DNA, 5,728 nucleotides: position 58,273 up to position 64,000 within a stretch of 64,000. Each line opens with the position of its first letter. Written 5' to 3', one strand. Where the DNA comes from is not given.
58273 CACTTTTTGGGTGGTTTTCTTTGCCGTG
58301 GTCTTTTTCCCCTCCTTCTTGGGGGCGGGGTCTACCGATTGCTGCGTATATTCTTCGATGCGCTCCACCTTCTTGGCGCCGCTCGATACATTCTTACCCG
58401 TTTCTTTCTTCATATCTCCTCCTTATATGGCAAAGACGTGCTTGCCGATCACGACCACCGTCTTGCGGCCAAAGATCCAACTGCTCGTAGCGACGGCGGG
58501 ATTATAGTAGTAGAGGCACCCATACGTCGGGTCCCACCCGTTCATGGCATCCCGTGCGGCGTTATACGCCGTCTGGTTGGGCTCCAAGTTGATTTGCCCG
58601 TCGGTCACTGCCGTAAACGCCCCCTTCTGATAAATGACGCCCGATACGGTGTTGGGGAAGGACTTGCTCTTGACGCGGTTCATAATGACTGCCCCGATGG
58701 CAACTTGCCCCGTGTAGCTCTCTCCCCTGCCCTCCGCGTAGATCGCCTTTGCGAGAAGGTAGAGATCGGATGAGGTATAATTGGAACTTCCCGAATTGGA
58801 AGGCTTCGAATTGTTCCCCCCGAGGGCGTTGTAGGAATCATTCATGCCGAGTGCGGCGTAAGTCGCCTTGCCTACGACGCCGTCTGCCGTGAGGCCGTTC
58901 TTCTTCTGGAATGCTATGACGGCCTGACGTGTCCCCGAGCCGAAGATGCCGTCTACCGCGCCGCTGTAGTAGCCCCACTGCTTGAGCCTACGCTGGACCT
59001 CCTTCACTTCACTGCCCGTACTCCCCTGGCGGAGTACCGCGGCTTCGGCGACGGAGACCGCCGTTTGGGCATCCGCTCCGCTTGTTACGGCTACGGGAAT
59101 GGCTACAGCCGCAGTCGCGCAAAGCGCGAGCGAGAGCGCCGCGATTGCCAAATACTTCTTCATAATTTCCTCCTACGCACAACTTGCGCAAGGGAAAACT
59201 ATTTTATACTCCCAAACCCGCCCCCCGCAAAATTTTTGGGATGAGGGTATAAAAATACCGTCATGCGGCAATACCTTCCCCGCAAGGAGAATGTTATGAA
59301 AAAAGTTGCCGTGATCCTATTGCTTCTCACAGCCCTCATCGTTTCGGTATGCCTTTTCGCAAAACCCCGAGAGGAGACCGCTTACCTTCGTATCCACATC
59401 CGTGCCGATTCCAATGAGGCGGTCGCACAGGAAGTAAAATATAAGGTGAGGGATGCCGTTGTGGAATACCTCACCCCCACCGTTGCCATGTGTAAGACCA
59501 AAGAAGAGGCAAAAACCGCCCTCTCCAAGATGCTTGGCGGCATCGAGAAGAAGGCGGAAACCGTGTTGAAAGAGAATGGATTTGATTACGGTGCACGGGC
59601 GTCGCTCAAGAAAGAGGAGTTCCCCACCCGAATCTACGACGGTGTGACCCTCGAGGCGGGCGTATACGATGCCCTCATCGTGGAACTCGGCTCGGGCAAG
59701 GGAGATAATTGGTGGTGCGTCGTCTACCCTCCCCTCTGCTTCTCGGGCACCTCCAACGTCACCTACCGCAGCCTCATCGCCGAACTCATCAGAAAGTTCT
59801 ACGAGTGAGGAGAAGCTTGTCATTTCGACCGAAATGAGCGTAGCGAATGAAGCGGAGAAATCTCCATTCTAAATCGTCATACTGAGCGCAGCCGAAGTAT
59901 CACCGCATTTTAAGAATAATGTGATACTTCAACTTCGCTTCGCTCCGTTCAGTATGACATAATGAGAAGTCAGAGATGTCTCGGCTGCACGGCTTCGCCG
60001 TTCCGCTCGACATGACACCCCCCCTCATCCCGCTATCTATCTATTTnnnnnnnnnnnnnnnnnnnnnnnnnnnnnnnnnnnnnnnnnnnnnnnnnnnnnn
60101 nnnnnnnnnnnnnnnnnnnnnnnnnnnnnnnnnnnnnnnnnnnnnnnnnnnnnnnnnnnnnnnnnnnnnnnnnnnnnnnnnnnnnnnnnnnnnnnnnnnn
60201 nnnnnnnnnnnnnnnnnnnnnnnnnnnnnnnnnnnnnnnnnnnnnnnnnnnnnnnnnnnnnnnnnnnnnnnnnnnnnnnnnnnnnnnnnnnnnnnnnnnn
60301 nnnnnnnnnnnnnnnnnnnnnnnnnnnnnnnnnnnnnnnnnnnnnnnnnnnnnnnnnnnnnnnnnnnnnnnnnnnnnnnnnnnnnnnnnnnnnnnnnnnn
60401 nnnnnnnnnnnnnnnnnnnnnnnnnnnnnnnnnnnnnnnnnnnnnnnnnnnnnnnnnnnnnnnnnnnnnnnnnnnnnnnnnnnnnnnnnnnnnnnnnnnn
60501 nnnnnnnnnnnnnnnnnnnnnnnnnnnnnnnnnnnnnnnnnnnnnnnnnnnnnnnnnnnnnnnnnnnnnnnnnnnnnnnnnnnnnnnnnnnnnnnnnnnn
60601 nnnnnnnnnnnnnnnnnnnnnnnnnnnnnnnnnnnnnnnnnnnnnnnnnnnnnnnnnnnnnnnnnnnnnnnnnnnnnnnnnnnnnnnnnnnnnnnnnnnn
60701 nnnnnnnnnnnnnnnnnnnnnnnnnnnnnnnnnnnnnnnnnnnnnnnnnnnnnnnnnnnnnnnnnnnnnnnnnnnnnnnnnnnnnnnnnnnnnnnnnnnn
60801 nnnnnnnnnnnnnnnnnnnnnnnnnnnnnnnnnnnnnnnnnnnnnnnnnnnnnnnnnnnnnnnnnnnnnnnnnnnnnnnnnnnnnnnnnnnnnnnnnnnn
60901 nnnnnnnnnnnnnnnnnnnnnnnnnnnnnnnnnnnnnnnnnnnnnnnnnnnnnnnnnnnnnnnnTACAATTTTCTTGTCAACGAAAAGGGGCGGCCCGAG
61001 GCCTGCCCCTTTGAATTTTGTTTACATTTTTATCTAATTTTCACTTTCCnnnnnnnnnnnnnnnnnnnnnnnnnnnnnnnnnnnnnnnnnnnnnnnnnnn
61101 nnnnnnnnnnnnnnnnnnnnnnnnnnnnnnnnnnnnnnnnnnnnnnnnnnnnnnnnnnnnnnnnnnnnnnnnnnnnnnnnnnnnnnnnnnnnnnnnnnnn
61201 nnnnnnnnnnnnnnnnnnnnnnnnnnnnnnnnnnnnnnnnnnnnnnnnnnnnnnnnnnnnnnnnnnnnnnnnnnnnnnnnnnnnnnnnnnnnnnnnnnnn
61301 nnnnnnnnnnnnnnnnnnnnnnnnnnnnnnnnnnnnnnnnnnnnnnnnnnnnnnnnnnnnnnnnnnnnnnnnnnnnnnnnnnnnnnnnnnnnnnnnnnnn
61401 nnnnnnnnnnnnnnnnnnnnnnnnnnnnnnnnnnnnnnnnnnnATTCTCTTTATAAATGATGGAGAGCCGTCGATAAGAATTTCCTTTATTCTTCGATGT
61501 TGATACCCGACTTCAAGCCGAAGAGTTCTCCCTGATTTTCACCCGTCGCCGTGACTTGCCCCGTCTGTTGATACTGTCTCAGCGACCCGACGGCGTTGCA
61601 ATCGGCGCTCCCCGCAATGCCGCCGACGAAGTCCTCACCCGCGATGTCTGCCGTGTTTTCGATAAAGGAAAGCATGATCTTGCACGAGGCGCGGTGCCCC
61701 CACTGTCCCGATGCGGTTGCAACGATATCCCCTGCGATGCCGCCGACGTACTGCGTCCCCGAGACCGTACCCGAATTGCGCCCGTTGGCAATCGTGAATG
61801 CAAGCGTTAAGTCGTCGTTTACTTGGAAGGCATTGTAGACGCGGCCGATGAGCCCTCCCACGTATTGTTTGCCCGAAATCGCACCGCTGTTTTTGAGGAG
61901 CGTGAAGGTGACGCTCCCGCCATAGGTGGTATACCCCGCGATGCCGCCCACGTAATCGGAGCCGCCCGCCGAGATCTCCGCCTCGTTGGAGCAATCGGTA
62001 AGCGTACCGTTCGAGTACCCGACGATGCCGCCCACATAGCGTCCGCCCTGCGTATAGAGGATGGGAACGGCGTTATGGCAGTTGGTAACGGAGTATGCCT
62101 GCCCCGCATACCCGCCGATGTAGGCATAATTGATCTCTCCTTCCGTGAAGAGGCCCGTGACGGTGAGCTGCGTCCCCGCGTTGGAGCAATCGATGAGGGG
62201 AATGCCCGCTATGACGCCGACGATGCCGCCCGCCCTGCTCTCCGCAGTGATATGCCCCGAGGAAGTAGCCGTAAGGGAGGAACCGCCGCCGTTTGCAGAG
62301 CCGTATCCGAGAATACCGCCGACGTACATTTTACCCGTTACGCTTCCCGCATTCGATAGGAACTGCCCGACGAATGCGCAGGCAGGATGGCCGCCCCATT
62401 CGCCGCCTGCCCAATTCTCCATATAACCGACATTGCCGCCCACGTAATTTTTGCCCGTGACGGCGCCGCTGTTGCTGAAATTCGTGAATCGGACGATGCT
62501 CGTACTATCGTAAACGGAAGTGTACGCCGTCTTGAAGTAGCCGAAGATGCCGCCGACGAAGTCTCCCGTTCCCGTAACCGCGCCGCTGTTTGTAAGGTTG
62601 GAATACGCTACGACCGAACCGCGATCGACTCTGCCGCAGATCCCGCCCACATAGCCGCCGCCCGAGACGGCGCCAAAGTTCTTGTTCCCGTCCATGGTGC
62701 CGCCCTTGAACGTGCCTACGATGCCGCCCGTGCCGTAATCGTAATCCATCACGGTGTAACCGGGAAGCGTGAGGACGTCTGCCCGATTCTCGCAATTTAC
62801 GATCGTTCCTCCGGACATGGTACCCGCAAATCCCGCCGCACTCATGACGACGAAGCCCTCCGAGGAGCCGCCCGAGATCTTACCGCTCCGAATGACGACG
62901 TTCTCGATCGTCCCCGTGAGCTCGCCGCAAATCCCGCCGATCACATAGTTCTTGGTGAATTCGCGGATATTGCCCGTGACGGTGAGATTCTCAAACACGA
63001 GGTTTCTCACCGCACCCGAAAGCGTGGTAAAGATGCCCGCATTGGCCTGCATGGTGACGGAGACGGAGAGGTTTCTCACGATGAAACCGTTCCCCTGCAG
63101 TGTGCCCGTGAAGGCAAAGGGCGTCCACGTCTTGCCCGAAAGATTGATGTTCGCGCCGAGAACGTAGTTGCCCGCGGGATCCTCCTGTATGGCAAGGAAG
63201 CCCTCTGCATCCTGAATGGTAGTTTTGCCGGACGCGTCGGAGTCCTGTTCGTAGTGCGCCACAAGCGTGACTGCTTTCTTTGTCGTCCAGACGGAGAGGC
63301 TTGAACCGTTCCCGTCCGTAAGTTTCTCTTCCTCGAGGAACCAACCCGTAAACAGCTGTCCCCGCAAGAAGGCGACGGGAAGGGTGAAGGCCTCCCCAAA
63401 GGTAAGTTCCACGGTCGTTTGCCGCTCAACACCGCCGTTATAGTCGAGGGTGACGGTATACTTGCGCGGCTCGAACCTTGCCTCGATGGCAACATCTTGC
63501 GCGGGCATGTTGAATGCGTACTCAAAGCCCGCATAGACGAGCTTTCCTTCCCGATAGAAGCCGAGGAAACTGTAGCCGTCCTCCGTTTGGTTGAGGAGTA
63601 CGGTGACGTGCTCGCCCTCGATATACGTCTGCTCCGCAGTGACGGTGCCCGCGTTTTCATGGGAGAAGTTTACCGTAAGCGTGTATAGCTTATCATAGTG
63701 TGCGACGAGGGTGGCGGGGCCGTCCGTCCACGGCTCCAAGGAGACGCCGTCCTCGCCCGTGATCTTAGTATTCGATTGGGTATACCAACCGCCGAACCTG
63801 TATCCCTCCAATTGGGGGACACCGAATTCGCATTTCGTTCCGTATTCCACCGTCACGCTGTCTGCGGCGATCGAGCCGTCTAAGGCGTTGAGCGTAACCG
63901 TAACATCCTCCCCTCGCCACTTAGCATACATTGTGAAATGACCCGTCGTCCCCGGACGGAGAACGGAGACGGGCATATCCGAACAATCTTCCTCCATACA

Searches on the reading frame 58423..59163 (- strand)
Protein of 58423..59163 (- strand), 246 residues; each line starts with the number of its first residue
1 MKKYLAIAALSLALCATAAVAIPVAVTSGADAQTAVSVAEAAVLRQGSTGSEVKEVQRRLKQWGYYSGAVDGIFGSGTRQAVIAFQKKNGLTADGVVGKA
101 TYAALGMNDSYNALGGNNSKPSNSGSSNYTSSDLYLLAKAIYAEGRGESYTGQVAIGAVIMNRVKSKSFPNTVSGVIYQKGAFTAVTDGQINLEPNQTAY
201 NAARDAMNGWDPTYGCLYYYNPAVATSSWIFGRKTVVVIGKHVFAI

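Call 55: search_protein_families(library=pfam, max_evalue=0.01, proteins=[window:58423-59163:-])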
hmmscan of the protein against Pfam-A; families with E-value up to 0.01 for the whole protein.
window:58423-59163:- (246 aa): 5 families
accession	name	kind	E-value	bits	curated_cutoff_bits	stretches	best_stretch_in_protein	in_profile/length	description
PF07486.17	Hydrolase_2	-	2.5e-36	124.8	27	1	147-245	1-100/100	Cell Wall Hydrolase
PF01471.23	PG_binding_1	-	3.1e-24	85.3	23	1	49-105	1-57/57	Putative peptidoglycan binding domain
PF08823.16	PG_binding_2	-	1.3e-05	25.7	21.1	1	49-89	14-54/74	Putative peptidoglycan binding domain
PF09374.15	PG_binding_3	-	0.00021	21.9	24.6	0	54-83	4-32/76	Predicted Peptidoglycan domain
PF00397.32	WW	-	0.0073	16.8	26.9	0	210-229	9-28/31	WW domain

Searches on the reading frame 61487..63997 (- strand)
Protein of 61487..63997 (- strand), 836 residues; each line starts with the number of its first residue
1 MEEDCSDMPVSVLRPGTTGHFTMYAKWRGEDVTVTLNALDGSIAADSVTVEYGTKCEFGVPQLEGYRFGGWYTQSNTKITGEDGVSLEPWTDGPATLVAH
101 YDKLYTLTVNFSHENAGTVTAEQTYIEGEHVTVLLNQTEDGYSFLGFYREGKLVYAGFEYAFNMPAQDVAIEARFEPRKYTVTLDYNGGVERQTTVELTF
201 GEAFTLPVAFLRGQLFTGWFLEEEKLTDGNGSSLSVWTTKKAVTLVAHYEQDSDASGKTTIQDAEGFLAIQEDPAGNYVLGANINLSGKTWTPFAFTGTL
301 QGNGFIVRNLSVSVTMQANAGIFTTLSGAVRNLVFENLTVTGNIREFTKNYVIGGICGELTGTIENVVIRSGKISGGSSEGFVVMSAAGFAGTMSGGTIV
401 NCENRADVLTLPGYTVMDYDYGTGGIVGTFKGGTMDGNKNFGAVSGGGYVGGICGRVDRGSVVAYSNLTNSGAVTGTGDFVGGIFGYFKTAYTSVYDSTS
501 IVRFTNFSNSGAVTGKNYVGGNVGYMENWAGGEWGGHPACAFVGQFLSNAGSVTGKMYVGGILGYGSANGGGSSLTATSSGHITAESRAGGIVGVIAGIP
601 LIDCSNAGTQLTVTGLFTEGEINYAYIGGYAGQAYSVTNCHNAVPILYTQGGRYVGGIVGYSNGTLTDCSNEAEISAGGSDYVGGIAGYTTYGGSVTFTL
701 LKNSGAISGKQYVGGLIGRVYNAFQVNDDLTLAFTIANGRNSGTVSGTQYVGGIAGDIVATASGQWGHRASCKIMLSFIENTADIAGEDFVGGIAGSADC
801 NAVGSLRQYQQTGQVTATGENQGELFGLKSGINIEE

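Call 55: search_protein_families(library=pfam, max_evalue=0.01, proteins=[window:61487-63997:-])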
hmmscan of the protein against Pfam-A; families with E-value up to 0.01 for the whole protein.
window:61487-63997:- (836 aa): 4 families
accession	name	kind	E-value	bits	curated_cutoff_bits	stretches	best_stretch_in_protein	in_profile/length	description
PF09479.16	Flg_new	-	4.5e-17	62.4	27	3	33-78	2-45/65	Listeria-Bacteroides repeat domain (List_Bact_rpt)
PF18998.6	Flg_new_2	-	8.1e-07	29.4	23.6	1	108-177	2-71/73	Divergent InlB B-repeat domain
PF05342.19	Peptidase_M26_N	-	0.0022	17.7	27.7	1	269-369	149-248/250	M26 IgA1-specific Metallo-endopeptidase N-terminal region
PF07581.17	Glug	-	0.0065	17.2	20.5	1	651-675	1-27/28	The GLUG motif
